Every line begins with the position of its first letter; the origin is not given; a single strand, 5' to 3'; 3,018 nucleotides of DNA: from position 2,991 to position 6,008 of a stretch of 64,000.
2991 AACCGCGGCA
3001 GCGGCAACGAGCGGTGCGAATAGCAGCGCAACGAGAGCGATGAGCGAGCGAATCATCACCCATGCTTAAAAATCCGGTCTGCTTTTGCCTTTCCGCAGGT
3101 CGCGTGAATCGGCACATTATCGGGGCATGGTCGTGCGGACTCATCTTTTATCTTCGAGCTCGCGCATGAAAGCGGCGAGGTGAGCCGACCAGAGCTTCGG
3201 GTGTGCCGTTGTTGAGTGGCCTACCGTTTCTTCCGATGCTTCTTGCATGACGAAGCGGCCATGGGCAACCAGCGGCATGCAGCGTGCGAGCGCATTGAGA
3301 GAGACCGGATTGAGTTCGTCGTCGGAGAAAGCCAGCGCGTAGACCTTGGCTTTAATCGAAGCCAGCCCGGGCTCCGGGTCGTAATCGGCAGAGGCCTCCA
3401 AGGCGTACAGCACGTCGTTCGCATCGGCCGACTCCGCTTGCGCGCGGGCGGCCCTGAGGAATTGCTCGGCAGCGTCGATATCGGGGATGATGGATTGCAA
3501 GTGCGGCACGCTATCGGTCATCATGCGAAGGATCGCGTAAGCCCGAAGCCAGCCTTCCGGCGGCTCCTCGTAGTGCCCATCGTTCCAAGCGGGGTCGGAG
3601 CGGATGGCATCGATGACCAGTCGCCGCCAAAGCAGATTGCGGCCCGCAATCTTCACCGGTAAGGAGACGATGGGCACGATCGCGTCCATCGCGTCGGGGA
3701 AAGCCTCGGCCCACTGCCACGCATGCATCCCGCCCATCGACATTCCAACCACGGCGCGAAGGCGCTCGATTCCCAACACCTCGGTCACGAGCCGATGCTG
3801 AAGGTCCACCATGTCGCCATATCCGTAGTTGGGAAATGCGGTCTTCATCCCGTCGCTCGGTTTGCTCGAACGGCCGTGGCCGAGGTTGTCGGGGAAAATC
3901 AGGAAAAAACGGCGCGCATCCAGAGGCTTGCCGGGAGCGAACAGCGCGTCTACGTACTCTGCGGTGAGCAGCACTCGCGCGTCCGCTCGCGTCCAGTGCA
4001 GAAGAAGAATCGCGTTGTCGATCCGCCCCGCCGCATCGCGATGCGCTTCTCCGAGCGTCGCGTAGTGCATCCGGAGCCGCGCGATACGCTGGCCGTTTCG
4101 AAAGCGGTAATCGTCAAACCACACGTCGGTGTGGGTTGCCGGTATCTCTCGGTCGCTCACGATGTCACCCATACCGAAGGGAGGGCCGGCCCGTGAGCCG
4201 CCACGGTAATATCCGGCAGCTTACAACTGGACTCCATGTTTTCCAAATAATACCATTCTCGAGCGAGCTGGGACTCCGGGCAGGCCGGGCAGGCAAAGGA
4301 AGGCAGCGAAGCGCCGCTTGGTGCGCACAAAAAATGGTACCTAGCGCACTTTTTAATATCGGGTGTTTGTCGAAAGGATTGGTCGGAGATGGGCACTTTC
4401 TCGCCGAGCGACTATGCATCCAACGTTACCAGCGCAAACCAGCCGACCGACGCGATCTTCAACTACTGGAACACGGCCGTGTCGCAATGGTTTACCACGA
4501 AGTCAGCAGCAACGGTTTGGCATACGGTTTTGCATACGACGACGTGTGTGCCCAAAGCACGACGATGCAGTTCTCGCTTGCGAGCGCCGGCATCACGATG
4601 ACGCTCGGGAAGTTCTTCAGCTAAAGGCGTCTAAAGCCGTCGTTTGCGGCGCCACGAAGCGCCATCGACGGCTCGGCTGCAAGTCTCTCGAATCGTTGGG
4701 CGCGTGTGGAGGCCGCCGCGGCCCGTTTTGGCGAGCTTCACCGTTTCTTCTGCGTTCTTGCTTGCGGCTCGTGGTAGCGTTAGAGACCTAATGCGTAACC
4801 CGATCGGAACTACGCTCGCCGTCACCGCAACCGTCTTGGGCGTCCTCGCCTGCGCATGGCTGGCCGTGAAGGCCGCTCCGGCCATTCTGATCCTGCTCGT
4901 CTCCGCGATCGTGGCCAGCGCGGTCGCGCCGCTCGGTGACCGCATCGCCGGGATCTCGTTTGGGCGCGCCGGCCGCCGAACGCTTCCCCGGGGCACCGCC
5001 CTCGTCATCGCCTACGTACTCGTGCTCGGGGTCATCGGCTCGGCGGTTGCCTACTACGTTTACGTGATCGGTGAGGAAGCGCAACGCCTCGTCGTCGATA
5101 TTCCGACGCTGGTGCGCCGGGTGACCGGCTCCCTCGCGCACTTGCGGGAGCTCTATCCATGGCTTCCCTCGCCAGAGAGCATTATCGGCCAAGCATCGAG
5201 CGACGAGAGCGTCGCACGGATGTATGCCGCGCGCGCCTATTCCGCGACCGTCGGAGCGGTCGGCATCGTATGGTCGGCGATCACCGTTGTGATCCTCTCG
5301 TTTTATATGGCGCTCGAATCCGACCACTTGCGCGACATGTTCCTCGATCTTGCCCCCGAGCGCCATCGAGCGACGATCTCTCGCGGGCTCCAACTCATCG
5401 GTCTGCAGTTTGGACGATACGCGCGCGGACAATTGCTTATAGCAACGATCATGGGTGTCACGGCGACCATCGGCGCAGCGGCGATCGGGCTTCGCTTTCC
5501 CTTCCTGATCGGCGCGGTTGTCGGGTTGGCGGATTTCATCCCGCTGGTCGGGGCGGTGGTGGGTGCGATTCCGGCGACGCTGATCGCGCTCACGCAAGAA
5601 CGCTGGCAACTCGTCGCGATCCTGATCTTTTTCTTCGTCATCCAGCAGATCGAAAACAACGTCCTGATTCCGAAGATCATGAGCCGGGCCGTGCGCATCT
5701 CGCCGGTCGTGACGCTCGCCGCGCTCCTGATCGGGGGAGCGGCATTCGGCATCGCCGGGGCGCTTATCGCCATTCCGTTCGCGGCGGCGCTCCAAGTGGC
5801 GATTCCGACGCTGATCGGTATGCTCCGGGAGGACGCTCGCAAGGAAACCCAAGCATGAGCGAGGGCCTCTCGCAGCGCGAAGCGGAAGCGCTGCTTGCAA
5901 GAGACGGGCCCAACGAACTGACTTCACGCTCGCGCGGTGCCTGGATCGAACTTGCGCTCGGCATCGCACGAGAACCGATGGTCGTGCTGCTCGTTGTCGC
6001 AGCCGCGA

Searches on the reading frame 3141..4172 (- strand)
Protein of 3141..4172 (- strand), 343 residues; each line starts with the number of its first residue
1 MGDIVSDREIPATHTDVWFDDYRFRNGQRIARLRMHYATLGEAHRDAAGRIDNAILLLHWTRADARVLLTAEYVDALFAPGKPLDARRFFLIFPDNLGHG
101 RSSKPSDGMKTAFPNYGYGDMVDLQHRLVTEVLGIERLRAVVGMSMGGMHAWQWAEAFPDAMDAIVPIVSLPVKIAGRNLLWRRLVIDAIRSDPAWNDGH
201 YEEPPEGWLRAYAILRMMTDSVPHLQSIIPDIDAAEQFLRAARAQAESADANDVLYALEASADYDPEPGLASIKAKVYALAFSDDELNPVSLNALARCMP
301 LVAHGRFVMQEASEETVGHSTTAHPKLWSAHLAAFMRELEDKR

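Call 52: search_protein_families(library=pfam, proteins=[window:3141-4172:-], max_evalue=0.001)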
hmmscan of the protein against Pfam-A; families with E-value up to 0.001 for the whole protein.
window:3141-4172:- (343 aa): 3 families
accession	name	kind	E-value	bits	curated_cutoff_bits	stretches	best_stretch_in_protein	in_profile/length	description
PF00561.26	Abhydrolase_1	-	9e-17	62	25.8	1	83-289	22-214/245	alpha/beta hydrolase fold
PF12697.13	Abhydrolase_6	-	3e-07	31.8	26.3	1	82-290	21-182/217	Alpha/beta hydrolase family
PF12146.15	Hydrolase_4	-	0.00087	19.1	27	0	77-166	20-105/239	Serine aminopeptidase, S33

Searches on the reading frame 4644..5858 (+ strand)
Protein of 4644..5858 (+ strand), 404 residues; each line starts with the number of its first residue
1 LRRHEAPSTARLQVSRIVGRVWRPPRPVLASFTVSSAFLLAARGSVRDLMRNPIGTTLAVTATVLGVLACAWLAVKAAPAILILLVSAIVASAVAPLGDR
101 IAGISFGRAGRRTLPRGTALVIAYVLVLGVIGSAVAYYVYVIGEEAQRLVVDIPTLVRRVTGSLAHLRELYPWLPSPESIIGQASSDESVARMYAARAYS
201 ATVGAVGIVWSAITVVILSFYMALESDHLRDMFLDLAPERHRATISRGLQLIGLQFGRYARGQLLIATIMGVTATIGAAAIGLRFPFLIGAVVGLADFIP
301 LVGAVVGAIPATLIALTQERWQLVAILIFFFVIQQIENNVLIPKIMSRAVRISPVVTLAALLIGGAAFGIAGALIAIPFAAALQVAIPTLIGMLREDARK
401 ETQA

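Call 52: search_protein_families(library=pfam, proteins=[window:4644-5858:+], max_evalue=0.001)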
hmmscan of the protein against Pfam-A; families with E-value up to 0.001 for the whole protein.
window:4644-5858:+ (404 aa): 1 family
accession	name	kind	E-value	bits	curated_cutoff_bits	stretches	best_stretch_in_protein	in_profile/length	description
PF01594.21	AI-2E_transport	-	4e-52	177.9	34.3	1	63-387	7-323/327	AI-2E family transporter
